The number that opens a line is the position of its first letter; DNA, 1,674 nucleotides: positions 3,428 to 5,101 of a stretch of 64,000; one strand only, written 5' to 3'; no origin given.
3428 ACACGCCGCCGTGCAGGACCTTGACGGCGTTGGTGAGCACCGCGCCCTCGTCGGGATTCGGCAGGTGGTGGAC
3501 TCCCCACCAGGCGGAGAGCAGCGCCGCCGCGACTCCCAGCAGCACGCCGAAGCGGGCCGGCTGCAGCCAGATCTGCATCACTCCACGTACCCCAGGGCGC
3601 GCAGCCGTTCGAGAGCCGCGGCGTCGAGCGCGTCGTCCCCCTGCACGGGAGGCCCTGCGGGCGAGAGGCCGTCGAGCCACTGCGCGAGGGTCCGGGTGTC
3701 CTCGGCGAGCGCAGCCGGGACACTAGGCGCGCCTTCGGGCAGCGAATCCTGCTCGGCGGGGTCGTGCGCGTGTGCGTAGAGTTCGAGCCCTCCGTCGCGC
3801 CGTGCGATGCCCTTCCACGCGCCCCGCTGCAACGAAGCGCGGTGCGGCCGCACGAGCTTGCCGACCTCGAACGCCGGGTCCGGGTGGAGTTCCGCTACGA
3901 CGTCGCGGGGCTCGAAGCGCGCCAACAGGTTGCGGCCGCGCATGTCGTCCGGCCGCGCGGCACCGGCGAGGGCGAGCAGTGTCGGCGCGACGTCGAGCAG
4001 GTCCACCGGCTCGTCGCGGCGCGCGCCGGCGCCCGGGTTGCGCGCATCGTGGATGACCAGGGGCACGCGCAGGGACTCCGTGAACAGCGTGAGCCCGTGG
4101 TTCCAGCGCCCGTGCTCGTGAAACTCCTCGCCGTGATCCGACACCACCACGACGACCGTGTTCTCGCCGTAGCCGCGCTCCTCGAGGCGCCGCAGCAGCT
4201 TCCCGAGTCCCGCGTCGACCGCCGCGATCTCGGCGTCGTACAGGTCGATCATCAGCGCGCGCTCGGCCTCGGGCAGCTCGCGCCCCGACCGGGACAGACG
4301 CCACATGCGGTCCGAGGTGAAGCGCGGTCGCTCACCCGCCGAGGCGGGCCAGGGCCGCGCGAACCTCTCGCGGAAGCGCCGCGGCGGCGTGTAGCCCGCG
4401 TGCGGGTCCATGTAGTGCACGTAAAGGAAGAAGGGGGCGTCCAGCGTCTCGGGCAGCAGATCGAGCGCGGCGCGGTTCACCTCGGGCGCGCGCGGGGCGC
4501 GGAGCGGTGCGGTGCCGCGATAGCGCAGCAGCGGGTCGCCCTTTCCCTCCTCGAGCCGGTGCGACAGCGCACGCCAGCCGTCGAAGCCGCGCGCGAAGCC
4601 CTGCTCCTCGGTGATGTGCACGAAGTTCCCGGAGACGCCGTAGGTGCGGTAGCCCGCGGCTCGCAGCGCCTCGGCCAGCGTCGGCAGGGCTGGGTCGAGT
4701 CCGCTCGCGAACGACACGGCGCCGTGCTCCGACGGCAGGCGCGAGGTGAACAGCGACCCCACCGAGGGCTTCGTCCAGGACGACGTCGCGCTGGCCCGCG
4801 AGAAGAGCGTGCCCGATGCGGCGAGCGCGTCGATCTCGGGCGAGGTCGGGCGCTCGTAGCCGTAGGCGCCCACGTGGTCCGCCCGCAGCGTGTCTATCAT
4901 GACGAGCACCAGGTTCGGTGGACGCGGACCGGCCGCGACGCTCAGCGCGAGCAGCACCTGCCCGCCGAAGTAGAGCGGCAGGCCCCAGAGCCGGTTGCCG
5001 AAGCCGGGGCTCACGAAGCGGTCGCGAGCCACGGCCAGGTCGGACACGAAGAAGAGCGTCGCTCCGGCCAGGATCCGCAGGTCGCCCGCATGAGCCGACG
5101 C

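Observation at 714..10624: Envelope glycoconjugate/lipid-remodeling locus: two GT-C transferases, a YhhN-sulfatase fusion, a divergent GT2-methyltransferase fusion, a 2OG oxygenase and an ankyrin lipoprotein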

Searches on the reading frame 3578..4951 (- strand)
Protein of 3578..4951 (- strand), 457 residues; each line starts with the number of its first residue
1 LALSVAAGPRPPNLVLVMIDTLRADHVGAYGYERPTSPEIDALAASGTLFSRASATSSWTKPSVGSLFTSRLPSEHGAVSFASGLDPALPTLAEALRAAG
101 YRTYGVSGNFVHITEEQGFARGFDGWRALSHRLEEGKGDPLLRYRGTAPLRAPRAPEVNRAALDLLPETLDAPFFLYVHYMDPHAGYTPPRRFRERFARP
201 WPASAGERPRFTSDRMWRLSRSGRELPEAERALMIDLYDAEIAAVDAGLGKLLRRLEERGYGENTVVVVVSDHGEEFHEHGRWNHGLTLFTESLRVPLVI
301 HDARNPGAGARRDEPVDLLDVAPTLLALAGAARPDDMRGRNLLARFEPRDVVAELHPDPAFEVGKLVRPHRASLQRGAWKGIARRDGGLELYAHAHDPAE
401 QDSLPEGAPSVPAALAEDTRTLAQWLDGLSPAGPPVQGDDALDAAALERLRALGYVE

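Call 57: search_solved_structures(query=window:3578-4951:-, max_evalue=1e-18, show_alignments=3)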
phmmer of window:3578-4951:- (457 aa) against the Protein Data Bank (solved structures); distinct sequences matched with E-value up to 1e-18: 18.
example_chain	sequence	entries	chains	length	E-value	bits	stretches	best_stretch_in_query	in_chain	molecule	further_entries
7oz8_AAA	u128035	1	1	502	1.6e-31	112.9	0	171-345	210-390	Choline-sulfatase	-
4upi_A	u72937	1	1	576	8.8e-27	97.3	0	158-345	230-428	SULFATASE FAMILY PROTEIN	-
7stt_A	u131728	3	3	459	1.6e-25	93.2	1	8-426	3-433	N-acetylgalactosamine-6-sulfatase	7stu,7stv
5g2v_A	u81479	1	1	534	2.8e-24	89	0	238-344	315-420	N-ACETYLGLUCOSAMINE-6-SULFATASE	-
4upl_A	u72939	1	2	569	2.3e-23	86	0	156-332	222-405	SULFATASE FAMILY PROTEIN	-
9s03_A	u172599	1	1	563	6.1e-21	78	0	216-348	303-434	Putative sulfatase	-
6hhm_A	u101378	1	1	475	1.3e-20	76.9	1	11-348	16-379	Arylsulfatase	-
7lha_A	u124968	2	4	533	1.8e-20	76.5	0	241-348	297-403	Exo-L-galactose-6-sulfatase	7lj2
7snj_A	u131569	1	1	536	2.2e-20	76.2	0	242-349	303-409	Arylsulfatase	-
7p24_AAA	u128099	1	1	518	4.1e-20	75.3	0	217-346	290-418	Mucin-desulfating sulfatase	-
7sno_A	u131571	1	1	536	1.1e-19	73.9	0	242-349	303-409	Arylsulfatase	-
4uph_A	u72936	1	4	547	1.2e-19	73.8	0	236-343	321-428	SULFATASE (SULFURIC ESTER HYDROLASE) PROTEIN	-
6bia_A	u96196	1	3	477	1.5e-19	73.5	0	238-425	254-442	Sulfatase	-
6pt6_B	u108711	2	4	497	2.2e-19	72.9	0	154-349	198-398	exo-2S-iota carrageenan S1 sulfatase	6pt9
6b0k_A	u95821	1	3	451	2.8e-19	72.5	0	238-425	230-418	Iota-carrageenan sulfatase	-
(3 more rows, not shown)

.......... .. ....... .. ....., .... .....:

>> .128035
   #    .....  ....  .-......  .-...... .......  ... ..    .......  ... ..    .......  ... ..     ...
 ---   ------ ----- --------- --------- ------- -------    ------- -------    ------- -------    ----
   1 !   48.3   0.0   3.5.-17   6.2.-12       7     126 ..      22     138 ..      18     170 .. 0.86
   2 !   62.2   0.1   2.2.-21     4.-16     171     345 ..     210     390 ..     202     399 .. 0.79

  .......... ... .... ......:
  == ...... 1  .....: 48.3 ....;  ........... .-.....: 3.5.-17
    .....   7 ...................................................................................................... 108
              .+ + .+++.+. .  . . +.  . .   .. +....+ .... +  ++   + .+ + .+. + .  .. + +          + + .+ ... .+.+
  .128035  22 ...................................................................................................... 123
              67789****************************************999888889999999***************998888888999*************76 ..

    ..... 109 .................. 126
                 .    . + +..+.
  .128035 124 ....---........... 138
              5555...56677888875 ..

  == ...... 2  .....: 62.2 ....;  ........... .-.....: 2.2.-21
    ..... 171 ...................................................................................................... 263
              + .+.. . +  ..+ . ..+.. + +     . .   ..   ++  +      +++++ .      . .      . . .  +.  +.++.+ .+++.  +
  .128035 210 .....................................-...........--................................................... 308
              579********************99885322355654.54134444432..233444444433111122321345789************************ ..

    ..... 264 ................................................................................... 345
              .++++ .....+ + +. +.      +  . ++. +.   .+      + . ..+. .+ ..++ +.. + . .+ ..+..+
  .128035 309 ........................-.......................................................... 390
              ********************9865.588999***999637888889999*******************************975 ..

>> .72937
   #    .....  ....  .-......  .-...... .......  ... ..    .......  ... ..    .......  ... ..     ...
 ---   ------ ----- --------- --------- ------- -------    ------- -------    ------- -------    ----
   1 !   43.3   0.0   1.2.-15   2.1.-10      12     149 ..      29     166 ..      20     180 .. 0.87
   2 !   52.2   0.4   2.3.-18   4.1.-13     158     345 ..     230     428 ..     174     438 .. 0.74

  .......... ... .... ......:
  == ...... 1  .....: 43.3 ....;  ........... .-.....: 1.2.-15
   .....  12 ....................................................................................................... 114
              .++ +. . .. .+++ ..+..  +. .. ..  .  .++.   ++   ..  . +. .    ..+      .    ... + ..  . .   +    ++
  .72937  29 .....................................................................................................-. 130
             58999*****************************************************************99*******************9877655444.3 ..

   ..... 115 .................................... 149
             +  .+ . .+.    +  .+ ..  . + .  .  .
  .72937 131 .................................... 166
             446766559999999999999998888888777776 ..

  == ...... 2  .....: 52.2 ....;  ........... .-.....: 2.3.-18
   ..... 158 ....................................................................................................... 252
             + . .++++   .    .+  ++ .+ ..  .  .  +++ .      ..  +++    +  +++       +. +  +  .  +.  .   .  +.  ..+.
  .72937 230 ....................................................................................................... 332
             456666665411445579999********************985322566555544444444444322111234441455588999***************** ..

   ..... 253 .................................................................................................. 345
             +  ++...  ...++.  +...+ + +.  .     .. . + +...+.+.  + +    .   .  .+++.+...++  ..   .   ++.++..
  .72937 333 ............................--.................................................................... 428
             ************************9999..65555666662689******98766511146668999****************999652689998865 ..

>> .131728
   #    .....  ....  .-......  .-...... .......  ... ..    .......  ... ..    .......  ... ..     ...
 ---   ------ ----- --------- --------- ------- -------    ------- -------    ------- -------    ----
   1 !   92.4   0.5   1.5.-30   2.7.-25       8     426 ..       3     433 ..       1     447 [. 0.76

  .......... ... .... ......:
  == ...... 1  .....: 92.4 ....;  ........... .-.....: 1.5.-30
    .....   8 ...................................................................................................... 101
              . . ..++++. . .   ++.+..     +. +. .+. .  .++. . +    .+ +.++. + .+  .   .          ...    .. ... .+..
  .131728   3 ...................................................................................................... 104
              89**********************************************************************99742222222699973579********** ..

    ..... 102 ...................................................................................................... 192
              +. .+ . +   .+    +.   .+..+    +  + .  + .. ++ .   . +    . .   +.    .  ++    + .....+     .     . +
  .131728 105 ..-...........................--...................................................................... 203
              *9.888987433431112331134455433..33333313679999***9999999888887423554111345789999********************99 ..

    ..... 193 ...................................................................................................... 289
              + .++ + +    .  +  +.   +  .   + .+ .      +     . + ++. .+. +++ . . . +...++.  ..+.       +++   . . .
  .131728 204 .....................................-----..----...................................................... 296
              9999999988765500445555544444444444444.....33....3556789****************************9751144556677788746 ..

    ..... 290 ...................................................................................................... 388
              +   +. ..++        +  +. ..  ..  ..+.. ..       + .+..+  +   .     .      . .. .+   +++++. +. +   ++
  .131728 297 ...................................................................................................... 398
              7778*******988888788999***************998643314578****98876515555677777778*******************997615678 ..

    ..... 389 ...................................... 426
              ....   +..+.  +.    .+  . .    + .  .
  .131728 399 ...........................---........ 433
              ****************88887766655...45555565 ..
